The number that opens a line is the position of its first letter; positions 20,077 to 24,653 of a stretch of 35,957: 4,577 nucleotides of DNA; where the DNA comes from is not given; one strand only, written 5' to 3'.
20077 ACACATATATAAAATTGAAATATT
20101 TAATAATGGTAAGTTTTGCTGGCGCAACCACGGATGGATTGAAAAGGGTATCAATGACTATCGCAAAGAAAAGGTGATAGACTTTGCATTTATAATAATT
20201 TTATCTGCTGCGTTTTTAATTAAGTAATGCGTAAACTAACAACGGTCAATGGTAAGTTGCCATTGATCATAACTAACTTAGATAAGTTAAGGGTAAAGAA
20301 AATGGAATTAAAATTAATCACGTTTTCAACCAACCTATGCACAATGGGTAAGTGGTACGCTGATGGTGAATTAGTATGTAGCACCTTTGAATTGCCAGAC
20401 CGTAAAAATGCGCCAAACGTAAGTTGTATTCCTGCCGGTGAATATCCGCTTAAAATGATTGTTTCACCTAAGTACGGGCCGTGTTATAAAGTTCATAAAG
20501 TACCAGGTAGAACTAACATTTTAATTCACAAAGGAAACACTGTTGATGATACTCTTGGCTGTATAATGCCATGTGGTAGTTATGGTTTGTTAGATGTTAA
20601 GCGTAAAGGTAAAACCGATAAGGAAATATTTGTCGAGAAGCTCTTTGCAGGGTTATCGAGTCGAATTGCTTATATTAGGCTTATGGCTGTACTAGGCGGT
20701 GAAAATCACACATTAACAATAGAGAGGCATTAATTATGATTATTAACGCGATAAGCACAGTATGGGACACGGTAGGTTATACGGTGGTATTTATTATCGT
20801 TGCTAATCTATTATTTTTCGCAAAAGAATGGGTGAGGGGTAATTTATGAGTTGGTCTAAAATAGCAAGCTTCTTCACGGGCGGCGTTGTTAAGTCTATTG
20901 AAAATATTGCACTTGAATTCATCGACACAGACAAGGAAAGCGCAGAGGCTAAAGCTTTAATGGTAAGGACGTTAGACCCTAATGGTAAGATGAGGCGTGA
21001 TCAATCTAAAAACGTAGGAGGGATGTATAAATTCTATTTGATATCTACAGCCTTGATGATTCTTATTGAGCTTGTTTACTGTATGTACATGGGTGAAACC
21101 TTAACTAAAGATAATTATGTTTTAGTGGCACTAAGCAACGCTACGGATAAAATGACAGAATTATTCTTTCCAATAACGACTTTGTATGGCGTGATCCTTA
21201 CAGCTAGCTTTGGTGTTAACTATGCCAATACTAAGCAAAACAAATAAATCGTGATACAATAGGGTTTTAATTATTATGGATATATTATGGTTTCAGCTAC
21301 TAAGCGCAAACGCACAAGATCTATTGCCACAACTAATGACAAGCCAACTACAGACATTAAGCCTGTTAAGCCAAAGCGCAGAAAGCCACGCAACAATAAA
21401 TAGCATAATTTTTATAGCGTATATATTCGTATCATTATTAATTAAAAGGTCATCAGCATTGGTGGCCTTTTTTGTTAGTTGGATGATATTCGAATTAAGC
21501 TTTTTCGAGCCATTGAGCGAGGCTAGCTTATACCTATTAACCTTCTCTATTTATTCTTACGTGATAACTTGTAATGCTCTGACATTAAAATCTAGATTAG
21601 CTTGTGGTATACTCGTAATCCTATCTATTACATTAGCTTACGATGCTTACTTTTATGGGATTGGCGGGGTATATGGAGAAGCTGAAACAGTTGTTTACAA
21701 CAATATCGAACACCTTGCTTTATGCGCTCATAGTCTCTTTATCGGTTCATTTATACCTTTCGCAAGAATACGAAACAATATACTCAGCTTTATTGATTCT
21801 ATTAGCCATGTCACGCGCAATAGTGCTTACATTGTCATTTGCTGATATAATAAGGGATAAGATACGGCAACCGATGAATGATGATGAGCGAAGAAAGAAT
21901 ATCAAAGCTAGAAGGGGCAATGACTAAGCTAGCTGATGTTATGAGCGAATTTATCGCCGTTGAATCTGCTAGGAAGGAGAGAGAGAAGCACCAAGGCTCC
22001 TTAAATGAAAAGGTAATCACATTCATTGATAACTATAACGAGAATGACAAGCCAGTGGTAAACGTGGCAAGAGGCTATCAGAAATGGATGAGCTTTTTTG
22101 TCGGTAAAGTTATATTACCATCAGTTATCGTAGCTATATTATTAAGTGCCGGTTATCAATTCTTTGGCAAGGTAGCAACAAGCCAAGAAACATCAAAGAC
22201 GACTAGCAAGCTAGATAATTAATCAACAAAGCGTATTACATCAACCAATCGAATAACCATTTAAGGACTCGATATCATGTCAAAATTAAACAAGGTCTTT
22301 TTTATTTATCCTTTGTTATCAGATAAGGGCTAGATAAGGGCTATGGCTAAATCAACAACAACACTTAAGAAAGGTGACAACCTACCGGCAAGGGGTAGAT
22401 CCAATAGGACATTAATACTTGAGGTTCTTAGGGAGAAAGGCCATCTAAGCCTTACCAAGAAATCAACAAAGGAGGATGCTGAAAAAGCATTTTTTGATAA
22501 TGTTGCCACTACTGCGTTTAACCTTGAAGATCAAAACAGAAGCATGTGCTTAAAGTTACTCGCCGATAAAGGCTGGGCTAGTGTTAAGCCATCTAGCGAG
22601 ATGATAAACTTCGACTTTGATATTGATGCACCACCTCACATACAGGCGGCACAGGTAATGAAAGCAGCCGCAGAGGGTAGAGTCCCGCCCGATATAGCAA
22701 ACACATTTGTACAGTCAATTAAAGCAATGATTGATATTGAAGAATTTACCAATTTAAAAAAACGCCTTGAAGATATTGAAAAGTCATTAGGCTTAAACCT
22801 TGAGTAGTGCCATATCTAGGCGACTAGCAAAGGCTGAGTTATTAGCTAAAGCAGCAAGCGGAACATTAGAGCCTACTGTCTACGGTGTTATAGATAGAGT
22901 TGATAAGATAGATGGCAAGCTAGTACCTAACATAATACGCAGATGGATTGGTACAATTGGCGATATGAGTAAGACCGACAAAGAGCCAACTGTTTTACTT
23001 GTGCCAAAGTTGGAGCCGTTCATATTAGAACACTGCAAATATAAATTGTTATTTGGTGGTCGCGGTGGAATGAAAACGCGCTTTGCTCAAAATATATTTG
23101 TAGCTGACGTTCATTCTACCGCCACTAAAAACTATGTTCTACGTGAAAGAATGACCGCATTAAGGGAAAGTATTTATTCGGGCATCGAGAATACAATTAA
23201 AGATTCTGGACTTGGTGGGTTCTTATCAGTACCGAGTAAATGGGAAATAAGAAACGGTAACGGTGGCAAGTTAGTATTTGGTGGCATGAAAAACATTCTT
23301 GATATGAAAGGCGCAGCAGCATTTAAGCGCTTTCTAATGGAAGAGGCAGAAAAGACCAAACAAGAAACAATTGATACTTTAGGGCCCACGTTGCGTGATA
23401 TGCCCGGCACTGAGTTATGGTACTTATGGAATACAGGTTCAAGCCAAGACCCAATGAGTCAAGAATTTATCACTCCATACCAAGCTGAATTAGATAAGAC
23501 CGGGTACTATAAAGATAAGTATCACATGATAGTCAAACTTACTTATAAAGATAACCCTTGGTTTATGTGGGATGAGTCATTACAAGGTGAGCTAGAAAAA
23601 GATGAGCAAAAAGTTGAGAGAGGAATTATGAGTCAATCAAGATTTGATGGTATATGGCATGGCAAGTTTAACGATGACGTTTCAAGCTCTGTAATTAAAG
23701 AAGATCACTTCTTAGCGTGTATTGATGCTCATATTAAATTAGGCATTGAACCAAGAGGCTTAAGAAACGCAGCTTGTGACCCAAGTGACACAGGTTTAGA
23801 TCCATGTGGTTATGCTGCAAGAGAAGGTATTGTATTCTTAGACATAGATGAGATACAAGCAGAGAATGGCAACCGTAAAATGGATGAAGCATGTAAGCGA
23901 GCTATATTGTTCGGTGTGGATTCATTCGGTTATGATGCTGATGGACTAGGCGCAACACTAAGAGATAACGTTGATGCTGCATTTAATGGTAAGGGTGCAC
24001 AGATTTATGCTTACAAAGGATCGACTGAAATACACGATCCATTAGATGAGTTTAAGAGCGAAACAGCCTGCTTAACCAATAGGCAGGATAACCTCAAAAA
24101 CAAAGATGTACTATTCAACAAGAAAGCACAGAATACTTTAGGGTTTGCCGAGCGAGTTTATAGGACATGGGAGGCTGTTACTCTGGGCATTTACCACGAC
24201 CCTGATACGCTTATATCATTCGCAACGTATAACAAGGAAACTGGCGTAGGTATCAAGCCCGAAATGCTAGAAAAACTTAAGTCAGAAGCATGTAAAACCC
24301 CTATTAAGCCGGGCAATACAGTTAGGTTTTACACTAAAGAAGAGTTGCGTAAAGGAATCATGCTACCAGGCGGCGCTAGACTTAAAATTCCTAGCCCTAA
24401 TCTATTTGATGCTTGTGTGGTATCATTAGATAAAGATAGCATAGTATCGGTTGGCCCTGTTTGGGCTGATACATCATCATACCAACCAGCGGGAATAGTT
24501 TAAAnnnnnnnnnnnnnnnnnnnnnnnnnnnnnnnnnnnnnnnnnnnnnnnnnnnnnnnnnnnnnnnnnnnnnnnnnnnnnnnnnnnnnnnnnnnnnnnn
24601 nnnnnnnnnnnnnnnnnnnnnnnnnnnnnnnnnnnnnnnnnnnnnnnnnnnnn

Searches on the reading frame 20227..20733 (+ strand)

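Call 29: search_protein_families(library=phrogs, proteins=[window:20227-20733:+], max_evalue=0.01)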
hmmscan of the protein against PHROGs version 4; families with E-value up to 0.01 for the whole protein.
window:20227-20733:+ (168 aa): 1 family
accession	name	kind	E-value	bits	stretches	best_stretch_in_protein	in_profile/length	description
phrog_1501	-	unknown function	2.4e-18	67.4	1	34-120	17-123/159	-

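Call 94: search_protein_families(library=pfam, proteins=[window:20227-20733:+], max_evalue=0.01)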
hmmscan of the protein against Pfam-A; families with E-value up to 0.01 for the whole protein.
window:20227-20733:+ (168 aa): 1 family
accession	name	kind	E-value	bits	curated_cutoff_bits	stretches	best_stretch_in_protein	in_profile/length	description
PF18925.5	DUF5675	-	5.8e-24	84.6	26.7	1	35-128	8-98/114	Family of unknown function (DUF5675)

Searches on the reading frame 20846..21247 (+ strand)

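Call 29: search_protein_families(library=phrogs, proteins=[window:20846-21247:+], max_evalue=0.01)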
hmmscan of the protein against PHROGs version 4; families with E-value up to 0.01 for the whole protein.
window:20846-21247:+ (133 aa): 1 family
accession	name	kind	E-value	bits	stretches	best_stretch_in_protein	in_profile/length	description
phrog_31219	-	unknown function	5.1e-43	147.2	1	3-133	4-135/137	-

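Call 94: search_protein_families(library=pfam, proteins=[window:20846-21247:+], max_evalue=0.01)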
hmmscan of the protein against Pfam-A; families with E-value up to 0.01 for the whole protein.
window:20846-21247:+ (133 aa): 0 families

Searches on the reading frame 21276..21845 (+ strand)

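Call 30: search_protein_families(library=phrogs, proteins=[window:21276-21845:+], max_evalue=0.01)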
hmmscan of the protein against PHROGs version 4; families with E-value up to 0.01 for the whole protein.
window:21276-21845:+ (189 aa): 2 families
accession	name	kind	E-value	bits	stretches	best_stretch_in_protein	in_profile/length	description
phrog_20960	-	unknown function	0.0022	18.8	1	40-180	25-165/179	-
phrog_31633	-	unknown function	0.007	17.9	1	134-178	17-62/85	-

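Call 94: search_protein_families(library=pfam, proteins=[window:21276-21845:+], max_evalue=0.01)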
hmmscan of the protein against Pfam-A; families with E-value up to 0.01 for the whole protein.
window:21276-21845:+ (189 aa): 0 families

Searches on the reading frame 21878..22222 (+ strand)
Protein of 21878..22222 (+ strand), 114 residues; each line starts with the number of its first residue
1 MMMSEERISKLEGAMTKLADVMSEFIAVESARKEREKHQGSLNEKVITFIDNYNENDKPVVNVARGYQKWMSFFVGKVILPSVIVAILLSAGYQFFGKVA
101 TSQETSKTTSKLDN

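Call 30: search_protein_families(library=phrogs, proteins=[window:21878-22222:+], max_evalue=0.01)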
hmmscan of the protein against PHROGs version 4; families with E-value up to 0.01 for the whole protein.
window:21878-22222:+ (114 aa): 1 family
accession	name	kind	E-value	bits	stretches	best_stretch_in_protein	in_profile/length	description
phrog_18364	-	unknown function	0.00033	21.7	1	13-102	33-120/129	-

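Call 94: search_protein_families(library=pfam, proteins=[window:21878-22222:+], max_evalue=0.01)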
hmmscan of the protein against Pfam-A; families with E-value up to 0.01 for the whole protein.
window:21878-22222:+ (114 aa): 0 families

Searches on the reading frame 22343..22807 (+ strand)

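Call 30: search_protein_families(library=phrogs, proteins=[window:22343-22807:+], max_evalue=0.01)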
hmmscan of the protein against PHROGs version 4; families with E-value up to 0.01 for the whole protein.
window:22343-22807:+ (154 aa): 1 family
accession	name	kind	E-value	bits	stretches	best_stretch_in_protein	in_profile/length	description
phrog_9747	-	unknown function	5.8e-23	82.4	1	3-149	5-142/147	-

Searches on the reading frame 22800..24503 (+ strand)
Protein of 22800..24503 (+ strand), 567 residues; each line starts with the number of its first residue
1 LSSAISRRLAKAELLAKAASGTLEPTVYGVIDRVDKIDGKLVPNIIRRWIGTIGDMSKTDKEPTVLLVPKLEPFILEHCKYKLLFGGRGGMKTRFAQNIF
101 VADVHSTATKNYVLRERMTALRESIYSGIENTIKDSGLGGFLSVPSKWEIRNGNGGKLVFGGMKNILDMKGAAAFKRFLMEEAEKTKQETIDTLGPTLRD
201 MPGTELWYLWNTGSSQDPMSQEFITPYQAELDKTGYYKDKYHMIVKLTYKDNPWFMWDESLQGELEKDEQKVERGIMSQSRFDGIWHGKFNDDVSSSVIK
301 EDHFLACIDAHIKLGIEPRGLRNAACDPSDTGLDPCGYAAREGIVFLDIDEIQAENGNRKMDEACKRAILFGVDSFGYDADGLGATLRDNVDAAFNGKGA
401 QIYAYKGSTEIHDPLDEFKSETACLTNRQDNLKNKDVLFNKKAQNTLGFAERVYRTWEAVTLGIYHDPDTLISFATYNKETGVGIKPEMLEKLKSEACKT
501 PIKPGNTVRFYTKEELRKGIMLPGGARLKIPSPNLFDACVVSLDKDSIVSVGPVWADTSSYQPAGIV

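Call 9: search_protein_families(library=phrogs, proteins=[window:22800-24503:+], max_evalue=0.01)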
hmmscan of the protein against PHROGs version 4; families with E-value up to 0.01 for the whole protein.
window:22800-24503:+ (567 aa): 3 families
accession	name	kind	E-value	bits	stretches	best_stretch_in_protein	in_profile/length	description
phrog_2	-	head and packaging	1.5e-22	81.1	1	44-477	231-590/807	terminase large subunit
phrog_3717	-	head and packaging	9.6e-22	78.7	1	67-262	11-202/277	terminase large subunit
phrog_979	-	head and packaging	0.00012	21.9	1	56-262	143-350/642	terminase large subunit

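Call 10: search_protein_families(library=pfam, proteins=[window:22800-24503:+], max_evalue=0.01)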
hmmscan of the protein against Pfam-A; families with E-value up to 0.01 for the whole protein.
window:22800-24503:+ (567 aa): 1 family
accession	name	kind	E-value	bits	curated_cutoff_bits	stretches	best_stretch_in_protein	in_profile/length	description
PF04466.19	Terminase_3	-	4e-28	98.8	23.2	1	80-256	3-176/201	Phage terminase large subunit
